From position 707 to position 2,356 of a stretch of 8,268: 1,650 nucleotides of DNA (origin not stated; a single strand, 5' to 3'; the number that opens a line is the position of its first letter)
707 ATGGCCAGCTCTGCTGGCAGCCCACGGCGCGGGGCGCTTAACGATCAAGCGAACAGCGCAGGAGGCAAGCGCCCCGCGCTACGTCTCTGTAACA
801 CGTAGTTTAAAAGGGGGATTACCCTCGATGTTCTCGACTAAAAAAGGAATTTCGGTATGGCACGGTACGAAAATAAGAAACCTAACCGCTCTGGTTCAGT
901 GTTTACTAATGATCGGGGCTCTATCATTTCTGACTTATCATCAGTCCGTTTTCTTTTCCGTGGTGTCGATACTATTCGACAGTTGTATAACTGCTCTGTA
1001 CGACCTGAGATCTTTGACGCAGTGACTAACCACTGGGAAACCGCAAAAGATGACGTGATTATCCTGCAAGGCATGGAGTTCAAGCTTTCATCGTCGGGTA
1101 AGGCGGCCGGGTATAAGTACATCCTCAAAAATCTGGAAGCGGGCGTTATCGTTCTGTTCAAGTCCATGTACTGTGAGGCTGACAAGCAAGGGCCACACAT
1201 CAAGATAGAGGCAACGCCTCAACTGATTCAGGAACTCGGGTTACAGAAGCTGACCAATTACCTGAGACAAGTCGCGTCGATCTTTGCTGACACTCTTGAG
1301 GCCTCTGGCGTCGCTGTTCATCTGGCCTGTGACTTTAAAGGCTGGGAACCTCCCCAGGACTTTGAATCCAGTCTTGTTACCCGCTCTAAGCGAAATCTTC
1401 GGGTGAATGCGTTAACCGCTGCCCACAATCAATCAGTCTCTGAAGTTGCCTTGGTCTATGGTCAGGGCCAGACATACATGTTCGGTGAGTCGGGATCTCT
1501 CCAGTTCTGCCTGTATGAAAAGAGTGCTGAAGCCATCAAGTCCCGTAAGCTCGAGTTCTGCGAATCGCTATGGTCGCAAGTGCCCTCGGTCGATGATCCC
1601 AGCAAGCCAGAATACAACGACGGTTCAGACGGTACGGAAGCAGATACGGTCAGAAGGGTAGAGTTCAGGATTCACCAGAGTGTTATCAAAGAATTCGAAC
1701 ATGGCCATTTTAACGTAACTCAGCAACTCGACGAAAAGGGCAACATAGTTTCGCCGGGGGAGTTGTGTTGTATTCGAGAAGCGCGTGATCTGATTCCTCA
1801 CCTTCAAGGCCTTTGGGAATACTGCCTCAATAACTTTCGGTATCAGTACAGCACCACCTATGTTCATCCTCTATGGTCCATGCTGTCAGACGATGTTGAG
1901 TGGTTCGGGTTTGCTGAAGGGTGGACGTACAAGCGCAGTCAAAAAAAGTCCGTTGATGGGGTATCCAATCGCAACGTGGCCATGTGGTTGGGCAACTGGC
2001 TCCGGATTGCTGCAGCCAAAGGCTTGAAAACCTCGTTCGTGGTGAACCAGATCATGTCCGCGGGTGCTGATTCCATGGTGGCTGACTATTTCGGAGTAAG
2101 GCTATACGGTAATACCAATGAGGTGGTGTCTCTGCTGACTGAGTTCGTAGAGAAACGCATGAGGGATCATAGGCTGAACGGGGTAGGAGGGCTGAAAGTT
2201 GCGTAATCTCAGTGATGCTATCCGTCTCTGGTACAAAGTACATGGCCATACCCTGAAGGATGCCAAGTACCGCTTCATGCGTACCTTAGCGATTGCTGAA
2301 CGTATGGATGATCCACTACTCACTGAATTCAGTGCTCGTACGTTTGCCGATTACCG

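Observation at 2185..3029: Short integrase without an arm-binding N-domain, translationally nested onto the replication gene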

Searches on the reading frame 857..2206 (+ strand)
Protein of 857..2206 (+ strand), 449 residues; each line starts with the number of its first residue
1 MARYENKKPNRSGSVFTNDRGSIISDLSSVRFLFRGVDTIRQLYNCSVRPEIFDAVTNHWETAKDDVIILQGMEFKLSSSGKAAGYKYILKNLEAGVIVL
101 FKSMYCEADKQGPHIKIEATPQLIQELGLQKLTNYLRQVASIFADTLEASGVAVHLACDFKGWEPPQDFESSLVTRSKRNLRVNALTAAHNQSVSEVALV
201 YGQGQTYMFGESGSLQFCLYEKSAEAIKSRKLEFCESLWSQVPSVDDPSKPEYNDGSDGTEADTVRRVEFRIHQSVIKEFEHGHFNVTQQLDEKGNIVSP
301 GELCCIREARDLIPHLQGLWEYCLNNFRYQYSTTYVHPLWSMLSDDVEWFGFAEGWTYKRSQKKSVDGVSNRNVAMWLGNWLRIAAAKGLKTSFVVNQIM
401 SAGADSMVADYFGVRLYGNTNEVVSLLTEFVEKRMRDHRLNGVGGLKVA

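Call 4: search_protein_families(library=pfam, proteins=[window:857-2206:+], max_evalue=0.01)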
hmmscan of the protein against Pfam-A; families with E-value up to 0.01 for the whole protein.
window:857-2206:+ (449 aa): 0 families

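Call 5: search_protein_families(library=ncbifam, proteins=[window:857-2206:+], max_evalue=0.01)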
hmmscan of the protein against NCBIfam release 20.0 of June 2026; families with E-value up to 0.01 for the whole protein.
window:857-2206:+ (449 aa): 0 families

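Call 6: search_protein_families(library=phrogs, proteins=[window:857-2206:+], max_evalue=0.001)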
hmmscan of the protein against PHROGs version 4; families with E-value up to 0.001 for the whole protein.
window:857-2206:+ (449 aa): 3 families
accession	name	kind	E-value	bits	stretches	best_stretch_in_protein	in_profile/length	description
phrog_1159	-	unknown function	2.6e-104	350.5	1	3-440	13-422/428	-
phrog_37972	-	unknown function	1e-36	127.6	1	13-219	32-230/230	-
phrog_17907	-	unknown function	8.7e-17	62.8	1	220-386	1-153/208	-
